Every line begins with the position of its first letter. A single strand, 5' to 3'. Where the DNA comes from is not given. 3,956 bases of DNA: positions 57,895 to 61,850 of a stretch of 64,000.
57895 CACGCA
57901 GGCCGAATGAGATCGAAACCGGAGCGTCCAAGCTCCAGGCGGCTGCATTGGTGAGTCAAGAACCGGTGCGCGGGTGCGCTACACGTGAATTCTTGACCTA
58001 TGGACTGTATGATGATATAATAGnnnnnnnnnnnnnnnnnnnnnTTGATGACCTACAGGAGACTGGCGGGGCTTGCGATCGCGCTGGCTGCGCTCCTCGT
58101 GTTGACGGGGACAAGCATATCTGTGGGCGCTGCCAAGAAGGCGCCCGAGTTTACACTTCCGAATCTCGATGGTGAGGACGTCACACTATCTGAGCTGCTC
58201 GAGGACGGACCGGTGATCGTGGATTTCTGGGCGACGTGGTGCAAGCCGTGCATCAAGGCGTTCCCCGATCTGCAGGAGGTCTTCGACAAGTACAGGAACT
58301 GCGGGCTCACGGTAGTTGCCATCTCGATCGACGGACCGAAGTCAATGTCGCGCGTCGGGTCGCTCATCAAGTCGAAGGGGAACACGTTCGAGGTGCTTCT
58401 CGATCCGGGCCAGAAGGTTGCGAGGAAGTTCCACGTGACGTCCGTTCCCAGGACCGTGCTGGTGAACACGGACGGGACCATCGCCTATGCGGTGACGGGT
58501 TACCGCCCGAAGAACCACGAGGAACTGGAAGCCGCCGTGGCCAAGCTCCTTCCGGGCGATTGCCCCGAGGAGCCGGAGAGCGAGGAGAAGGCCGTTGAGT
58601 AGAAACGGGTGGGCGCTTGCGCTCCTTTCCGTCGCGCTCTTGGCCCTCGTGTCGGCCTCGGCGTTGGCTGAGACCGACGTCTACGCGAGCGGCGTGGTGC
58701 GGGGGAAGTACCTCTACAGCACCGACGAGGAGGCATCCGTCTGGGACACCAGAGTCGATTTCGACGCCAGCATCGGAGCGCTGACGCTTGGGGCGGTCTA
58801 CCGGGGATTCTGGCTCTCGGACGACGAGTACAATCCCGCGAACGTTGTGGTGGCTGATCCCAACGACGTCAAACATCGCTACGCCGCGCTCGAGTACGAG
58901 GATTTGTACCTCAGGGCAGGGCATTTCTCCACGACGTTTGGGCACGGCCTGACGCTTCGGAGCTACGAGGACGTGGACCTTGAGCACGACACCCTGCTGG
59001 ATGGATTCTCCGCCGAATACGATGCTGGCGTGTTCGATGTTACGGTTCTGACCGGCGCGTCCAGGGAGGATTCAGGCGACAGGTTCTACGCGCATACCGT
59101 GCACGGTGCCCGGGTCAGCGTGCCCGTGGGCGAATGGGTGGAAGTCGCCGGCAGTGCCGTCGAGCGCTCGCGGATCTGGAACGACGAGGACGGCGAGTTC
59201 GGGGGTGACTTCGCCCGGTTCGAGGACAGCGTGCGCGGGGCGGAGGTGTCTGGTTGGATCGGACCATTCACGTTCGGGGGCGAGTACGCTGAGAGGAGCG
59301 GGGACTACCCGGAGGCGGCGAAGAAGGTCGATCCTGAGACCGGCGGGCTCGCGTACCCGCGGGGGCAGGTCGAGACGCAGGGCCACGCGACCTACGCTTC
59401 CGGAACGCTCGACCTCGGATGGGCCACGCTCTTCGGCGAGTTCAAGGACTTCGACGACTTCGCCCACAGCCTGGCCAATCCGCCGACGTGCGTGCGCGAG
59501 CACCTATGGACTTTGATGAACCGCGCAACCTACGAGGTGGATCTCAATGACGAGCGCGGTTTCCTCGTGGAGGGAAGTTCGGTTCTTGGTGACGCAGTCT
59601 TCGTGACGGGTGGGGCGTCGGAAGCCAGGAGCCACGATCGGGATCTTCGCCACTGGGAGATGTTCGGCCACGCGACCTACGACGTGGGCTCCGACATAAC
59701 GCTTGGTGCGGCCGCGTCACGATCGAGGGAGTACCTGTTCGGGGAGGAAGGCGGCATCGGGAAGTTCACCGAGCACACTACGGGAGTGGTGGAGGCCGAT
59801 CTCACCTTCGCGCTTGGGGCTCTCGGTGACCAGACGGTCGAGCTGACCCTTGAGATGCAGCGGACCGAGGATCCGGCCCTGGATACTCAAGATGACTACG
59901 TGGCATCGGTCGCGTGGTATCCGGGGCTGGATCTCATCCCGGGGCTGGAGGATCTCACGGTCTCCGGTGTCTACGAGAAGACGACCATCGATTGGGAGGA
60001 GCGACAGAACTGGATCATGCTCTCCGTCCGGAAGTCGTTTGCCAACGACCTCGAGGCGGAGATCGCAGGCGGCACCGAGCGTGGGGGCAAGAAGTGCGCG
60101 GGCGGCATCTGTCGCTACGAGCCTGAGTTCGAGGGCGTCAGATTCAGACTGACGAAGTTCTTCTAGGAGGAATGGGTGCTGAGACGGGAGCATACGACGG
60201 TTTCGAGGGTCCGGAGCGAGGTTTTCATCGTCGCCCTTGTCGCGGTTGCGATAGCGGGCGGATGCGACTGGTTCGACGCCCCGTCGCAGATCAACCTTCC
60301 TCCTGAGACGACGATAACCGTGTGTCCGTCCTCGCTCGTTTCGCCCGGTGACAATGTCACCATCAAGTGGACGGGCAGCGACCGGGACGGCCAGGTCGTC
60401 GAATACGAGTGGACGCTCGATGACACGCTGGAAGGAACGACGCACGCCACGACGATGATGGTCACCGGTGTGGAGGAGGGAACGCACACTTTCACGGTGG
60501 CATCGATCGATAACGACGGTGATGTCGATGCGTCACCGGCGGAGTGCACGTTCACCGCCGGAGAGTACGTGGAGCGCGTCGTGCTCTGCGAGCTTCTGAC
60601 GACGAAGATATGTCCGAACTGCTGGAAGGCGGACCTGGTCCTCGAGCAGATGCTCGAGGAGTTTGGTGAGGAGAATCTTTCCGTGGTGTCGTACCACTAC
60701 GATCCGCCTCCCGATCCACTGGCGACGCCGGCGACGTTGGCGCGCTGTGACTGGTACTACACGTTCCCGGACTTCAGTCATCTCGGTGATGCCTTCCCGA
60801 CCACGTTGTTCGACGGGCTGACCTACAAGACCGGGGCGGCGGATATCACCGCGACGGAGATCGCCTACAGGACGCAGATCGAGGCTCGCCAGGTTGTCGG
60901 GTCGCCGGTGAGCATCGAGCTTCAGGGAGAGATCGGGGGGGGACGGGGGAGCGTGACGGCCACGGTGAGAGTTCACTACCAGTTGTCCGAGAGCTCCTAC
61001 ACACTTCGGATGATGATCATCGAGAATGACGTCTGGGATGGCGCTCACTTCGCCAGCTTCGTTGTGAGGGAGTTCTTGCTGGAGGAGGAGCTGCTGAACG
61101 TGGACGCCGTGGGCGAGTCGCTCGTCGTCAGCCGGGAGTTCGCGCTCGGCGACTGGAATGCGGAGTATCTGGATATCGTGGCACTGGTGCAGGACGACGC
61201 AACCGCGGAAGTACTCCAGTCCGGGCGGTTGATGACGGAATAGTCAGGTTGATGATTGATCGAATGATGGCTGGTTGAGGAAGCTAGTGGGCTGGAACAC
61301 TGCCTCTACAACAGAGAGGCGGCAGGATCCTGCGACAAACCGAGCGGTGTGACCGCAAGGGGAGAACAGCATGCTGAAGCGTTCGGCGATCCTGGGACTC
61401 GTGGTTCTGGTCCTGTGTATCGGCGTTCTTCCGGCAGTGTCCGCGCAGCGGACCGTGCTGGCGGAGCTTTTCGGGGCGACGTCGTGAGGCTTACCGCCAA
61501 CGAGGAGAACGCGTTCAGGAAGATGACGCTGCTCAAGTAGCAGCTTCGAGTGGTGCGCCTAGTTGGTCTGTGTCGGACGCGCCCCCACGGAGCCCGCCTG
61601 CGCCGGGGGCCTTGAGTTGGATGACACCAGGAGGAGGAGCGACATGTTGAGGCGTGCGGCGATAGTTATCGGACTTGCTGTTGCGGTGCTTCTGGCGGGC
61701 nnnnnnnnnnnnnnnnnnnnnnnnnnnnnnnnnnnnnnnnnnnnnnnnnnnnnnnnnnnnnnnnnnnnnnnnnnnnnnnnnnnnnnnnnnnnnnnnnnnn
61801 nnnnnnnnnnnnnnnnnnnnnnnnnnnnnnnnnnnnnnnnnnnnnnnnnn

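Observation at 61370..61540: Fossil of a paralog: signal peptide plus 13 codons joined out of frame to the last 16 codons of a T9SS-tagged gene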

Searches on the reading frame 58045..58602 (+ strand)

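Call 8: search_protein_families(library=ncbifam, proteins=[window:58045-58602:+], max_evalue=0.01)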
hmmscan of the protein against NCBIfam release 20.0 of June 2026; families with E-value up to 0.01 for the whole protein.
window:58045-58602:+ (185 aa): 19 families
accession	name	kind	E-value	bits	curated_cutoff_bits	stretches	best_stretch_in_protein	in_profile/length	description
NF002854.0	PRK03147.1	subfamily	2e-28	99.5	170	1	26-157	35-163/176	thiol-disulfide oxidoreductase ResA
NF041202.1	StoA_CxxC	exception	8.8e-17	61.4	210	1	14-152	14-150/163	endospore biogenesis thiol-disulfide oxidoreductase StoA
NF041054.1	WAxxUGC_long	equivalog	2.8e-15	56.4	300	1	30-157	81-205/354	ResA-like WAxxUGC motif-containing protein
TIGR00385.1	dsbE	subfamily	3.8e-15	55.9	123.15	1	30-154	37-158/173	DsbE family thiol:disulfide interchange protein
TIGR01068.1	thioredoxin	equivalog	5.8e-13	48.9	96.8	1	53-101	11-60/101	thioredoxin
NF047696.1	ThlDiSintTplARhiz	equivalog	1.2e-11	44.8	230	1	30-148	74-195/219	thiol:disulfide interchange protein TlpA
NF006960.0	PRK09437.1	equivalog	2.2e-10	40.7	140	1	29-132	6-106/156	thioredoxin-dependent thiol peroxidase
NF008229.0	PRK10996.1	equivalog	4.1e-10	39.5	125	1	42-96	39-93/141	thioredoxin TrxC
NF006898.0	PRK09381.1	equivalog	5e-09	36.5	138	1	51-97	18-63/109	thioredoxin TrxA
NF010625.0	PRK14018.1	equivalog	1.5e-07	30.3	522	1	12-153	11-159/521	bifunctional peptide-methionine (S)-S-oxide reductase MsrA/peptide-methionine (R)-S-oxide reductase MsrB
NF011941.0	PRK15412.1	equivalog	4.3e-07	29.6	359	1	29-152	41-161/185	thiol:disulfide interchange protein DsbE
NF047697.1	ThioredTrxAClost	equivalog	7.2e-07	29.3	140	1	53-85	16-48/105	thioredoxin TrxA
NF038285.1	deiodinase_rel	hypoth_equivalog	3.2e-06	26.9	250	1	31-85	180-235/347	deiodinase family protein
TIGR02661.1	MauD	equivalog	6.7e-05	22.4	188.6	1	30-147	49-160/189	methylamine dehydrogenase accessory protein MauD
NF040769.1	SelL_rel_redox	subfamily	9.6e-05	22.1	120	1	31-147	1-116/173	SelL-related redox protein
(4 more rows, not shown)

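Call 54: search_protein_families(library=pfam, proteins=[window:58045-58599:+], max_evalue=0.01)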
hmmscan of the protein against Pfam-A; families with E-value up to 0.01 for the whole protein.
window:58045-58599:+ (185 aa): 5 families
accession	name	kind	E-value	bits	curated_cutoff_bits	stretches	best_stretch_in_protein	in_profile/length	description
PF00578.27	AhpC-TSA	-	1.5e-26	93.2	26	1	31-148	3-123/124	AhpC/TSA family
PF08534.16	Redoxin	-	1.2e-22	80.7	26.6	1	30-163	3-146/148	Redoxin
PF13905.12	Thioredoxin_8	-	3.7e-13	50.1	27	1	56-146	3-94/94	Thioredoxin-like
PF00085.26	Thioredoxin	-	1.5e-10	41.4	23.5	1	52-97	15-60/103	Thioredoxin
PF13098.12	Thioredoxin_2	-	2.9e-07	31.2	27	1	56-160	7-99/104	Thioredoxin-like domain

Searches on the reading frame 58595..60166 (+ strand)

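Call 8: search_protein_families(library=ncbifam, proteins=[window:58595-60166:+], max_evalue=0.01)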
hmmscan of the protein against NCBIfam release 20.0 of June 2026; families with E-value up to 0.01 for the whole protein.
window:58595-60166:+ (523 aa): 0 families

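Call 54: search_protein_families(library=pfam, proteins=[window:58595-60163:+], max_evalue=0.01)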
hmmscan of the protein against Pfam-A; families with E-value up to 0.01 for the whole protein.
window:58595-60163:+ (523 aa): 2 families
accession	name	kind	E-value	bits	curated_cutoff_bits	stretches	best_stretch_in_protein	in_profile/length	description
PF19494.5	DUF6029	-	4.1e-21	75.7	27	2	90-323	92-324/538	Family of unknown function (DUF6029)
PF13609.12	Porin_4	-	3.4e-05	24.2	27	1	13-378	2-306/310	Gram-negative porin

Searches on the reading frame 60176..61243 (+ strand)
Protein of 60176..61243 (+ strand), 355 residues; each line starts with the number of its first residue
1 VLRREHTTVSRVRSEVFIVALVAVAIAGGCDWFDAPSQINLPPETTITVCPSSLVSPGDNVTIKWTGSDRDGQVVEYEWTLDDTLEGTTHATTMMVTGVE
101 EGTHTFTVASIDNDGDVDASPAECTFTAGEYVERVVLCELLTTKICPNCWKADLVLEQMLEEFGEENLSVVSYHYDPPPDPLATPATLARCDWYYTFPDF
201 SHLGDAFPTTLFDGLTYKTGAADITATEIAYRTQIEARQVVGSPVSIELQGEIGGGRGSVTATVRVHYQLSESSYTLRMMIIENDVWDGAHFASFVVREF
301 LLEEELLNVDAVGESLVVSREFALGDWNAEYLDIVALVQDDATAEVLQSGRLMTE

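Call 8: search_protein_families(library=ncbifam, proteins=[window:60176-61243:+], max_evalue=0.01)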
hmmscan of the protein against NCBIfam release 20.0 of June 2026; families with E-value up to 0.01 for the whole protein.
window:60176-61243:+ (355 aa): 4 families
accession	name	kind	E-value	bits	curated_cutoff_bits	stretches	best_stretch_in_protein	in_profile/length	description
NF045500.1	Omp28_seleno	equivalog_domain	3.5e-14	53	200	1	133-350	38-264/377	Omp28-related selenoprotein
NF033782.1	lipoprot_Omp28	subfamily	7.1e-07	28.7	150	1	131-177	35-81/264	Omp28 family outer membrane lipoprotein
NF041611.1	exoglucan_CbhB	equivalog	0.00026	19.1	1950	1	22-128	682-790/997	exoglucanase CbhB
NF047446.1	barrel_OmpL47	domain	0.0067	16.9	40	0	60-115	4-56/68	OmpL47-type beta-barrel domain-containing protein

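Call 11: find_encoding_contigs(protein=window:60176-61243:+, flank=10000, max_places=10)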
Protein window:60176-61243:+ (355 aa): no gene with exactly this product is on record in the collection.

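Call 54: search_protein_families(library=pfam, proteins=[window:60176-61240:+], max_evalue=0.01)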
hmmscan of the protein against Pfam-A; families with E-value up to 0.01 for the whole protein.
window:60176-61240:+ (355 aa): 5 families
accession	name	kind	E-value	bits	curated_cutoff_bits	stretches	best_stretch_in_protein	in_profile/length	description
PF22352.2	K319L-like_PKD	-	2.1e-06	28.1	27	1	55-117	8-75/84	K319L-like, PKD domain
PF00801.26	PKD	-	3.7e-05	24.1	23.5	1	48-119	5-74/80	PKD domain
PF17957.7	Big_7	-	0.00059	20.9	24.1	1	52-108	11-70/70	Bacterial Ig domain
PF18911.6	PKD_4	-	0.0029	18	27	1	49-119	8-77/85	PKD domain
PF11551.14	Omp28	-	0.0065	16.8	34.9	0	207-286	13-86/171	Outer membrane protein Omp28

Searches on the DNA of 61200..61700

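Call 50: search_rna_families(source=window, start=61200, end=61700, threshold=evalue, max_evalue=1)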
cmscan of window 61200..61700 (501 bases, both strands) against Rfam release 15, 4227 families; matches with E-value up to 1: 0.
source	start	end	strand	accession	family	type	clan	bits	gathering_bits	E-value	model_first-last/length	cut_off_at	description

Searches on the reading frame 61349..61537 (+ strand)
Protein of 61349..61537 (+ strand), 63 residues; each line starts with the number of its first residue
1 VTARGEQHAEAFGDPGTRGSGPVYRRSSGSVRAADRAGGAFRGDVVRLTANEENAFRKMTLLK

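Call 39: find_homologous_proteins(query=window:61349-61537:+, max_evalue=0.001)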
Query window:61349-61537:+: 1 candidates shared short words with the query, none scored E <= 0.001.
